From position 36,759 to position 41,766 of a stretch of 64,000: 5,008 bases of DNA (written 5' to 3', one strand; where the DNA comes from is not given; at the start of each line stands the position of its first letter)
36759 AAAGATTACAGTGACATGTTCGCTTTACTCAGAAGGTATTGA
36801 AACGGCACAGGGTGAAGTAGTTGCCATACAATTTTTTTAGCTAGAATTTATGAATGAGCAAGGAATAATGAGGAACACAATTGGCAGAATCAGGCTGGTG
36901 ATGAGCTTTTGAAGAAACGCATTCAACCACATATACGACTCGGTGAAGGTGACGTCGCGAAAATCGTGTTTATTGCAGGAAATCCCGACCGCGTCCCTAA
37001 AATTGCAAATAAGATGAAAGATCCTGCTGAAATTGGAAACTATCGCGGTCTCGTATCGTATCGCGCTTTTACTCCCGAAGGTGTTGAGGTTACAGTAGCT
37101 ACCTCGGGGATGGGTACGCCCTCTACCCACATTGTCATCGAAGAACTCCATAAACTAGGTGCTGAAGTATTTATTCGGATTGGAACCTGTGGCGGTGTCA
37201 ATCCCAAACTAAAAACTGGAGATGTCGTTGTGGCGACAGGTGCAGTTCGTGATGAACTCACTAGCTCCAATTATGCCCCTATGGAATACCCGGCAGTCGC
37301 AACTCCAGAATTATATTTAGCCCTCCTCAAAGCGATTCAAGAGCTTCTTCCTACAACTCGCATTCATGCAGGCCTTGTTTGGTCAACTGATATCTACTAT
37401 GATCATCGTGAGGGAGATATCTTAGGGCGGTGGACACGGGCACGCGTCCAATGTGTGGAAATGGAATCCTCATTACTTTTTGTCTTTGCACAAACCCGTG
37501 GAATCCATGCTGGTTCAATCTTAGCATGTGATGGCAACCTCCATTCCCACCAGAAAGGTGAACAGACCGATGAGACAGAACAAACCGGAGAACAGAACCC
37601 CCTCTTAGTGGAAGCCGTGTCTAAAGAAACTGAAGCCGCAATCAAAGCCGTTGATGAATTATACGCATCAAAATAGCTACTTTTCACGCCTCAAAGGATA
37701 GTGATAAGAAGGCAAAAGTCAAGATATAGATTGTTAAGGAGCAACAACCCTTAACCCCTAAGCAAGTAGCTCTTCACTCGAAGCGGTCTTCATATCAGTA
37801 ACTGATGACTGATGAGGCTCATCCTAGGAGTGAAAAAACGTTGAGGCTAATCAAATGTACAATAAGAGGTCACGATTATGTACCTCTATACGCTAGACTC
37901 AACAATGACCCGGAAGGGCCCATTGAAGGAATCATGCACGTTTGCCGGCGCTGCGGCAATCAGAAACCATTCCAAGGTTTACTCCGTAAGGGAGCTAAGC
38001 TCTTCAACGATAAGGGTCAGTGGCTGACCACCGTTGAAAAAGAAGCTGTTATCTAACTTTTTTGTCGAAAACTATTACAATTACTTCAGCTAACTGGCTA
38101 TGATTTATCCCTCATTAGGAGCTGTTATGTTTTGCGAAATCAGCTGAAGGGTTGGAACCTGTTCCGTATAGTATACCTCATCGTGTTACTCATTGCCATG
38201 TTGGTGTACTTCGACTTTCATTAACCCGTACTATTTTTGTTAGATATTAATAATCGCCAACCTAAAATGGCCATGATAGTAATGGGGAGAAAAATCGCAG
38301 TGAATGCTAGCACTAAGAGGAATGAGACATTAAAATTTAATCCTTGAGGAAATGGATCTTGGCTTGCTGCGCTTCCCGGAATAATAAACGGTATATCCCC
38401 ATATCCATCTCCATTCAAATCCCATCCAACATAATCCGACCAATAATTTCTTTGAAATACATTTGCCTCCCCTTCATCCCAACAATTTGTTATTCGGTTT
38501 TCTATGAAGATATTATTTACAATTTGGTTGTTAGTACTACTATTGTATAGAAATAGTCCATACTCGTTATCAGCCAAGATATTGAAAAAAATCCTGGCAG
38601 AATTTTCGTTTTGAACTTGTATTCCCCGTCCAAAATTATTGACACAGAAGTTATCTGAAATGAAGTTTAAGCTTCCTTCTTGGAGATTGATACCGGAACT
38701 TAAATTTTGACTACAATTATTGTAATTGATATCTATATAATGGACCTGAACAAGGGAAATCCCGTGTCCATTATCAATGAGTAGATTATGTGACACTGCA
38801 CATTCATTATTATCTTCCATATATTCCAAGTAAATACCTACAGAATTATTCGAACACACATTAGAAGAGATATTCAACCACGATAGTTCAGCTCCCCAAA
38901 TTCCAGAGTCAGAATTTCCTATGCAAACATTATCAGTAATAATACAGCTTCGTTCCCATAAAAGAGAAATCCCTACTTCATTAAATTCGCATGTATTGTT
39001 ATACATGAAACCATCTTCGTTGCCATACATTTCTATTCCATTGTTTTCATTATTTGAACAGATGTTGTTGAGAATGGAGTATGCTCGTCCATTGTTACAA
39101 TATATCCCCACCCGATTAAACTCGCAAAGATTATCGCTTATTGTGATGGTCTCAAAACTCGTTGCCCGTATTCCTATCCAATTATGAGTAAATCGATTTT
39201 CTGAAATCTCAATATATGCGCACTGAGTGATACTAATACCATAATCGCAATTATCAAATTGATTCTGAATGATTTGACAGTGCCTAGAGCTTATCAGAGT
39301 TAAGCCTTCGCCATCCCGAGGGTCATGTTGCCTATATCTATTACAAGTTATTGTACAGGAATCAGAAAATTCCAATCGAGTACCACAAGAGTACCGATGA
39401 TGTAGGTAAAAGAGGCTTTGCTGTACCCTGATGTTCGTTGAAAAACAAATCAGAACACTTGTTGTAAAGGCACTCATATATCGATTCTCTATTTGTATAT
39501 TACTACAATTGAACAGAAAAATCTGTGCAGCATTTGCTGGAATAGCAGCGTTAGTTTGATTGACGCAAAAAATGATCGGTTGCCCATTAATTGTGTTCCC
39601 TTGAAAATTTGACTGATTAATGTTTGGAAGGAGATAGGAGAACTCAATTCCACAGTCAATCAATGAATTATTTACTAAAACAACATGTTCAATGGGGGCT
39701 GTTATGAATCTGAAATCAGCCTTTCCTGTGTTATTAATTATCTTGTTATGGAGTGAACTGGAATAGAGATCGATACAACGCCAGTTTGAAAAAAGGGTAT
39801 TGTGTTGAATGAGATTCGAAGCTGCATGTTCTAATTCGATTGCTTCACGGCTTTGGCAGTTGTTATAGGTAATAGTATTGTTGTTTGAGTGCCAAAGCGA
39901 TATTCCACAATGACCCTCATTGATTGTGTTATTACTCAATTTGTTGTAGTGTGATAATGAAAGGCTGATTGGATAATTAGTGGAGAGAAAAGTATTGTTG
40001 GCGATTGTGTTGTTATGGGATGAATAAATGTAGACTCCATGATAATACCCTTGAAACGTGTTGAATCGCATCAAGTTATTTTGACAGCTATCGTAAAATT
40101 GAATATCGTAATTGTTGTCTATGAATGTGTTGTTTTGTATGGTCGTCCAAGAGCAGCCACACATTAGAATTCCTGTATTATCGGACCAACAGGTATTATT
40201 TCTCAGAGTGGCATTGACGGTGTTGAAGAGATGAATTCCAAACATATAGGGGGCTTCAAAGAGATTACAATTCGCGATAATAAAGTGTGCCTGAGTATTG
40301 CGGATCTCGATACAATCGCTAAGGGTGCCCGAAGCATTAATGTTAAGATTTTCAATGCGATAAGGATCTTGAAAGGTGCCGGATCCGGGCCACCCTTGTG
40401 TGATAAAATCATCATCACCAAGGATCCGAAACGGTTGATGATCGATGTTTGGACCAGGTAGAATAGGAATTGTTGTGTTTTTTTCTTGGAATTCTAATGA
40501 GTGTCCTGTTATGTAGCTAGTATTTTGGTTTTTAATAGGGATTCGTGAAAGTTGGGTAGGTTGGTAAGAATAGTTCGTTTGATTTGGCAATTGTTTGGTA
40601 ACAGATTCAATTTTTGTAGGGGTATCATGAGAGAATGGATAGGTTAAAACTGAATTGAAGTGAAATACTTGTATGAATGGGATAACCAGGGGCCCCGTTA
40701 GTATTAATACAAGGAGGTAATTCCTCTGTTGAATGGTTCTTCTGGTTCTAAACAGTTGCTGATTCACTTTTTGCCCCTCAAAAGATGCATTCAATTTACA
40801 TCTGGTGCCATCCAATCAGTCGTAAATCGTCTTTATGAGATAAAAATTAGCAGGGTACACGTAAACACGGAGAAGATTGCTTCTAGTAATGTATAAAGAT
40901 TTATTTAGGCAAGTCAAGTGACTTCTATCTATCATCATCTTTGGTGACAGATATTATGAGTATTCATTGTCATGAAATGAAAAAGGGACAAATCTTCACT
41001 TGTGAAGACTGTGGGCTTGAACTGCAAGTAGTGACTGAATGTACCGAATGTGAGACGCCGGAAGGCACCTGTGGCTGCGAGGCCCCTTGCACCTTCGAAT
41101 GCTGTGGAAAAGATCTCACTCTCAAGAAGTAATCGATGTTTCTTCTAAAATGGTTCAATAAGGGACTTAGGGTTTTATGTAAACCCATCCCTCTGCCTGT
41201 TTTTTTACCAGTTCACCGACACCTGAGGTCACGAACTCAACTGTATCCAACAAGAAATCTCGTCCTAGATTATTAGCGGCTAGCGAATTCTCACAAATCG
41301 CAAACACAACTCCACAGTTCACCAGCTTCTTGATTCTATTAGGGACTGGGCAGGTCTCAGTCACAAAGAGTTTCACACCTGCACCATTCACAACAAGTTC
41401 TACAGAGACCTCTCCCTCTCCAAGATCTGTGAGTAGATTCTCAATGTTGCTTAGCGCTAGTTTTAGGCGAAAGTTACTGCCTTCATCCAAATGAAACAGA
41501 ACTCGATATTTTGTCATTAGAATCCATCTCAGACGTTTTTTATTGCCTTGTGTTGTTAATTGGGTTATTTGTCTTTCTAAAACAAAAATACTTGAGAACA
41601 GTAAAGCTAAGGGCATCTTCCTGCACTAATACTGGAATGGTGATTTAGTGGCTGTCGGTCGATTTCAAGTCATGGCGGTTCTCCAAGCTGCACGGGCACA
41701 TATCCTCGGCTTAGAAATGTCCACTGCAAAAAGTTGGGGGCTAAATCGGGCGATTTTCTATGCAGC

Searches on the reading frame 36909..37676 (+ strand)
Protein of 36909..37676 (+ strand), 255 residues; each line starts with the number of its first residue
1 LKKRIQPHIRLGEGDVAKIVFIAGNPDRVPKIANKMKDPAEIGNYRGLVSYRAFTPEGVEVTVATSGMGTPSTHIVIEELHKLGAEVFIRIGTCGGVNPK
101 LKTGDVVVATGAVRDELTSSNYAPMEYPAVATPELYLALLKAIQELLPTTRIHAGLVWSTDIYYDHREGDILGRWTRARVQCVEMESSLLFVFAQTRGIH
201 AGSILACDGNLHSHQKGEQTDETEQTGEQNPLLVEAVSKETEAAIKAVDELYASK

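Call 28: search_protein_families(library=pfam, proteins=[window:36909-37676:+], max_evalue=0.0001)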
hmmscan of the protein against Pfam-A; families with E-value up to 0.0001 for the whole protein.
window:36909-37676:+ (255 aa): 1 family
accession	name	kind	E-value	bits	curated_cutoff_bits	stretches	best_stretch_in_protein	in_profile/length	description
PF01048.26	PNP_UDP_1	-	2.7e-37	128.8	25.1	1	18-230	1-220/233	Phosphorylase superfamily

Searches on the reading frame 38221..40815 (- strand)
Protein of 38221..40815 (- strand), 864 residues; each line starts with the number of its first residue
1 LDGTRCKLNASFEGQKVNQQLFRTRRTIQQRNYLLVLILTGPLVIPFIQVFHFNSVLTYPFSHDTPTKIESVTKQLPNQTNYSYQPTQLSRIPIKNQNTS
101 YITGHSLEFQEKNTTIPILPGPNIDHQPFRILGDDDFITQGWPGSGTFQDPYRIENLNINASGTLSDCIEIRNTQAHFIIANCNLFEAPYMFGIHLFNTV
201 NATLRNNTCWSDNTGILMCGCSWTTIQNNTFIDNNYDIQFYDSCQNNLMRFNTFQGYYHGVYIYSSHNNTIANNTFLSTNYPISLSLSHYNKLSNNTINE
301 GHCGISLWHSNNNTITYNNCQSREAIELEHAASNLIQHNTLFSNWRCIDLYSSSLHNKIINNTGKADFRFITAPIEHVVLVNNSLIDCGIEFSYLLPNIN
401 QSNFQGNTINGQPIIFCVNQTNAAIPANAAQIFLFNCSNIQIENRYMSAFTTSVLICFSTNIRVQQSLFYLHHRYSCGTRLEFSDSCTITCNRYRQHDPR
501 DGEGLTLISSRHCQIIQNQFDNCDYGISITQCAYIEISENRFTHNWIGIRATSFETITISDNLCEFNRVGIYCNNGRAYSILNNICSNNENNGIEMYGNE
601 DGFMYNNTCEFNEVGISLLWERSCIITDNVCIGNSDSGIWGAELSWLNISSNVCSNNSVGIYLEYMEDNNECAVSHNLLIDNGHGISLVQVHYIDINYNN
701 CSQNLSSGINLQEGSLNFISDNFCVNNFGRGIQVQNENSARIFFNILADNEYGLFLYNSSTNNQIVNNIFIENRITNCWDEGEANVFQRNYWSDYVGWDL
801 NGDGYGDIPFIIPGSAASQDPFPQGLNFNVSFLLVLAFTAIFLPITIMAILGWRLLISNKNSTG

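Call 28: search_protein_families(library=pfam, proteins=[window:38221-40815:-], max_evalue=0.0001)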
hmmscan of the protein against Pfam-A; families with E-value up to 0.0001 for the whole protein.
window:38221-40815:- (864 aa): 2 families
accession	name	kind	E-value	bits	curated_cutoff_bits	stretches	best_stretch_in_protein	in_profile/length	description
PF05048.19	NosD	-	1.3e-64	218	23.6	6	234-363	37-168/212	Periplasmic copper-binding protein (NosD)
PF13229.12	Beta_helix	-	2.1e-58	196.8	25.9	7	214-363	1-157/158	Right handed beta helix region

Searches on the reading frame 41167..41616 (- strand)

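Call 28: search_protein_families(library=pfam, proteins=[window:41167-41616:-], max_evalue=0.0001)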
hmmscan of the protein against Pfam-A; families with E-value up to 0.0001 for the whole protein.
window:41167-41616:- (149 aa): 1 family
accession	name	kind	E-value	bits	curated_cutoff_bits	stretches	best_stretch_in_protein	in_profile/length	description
PF02635.20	DsrE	-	2.2e-08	34.7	22.7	1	48-148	20-115/116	DsrE/DsrF-like family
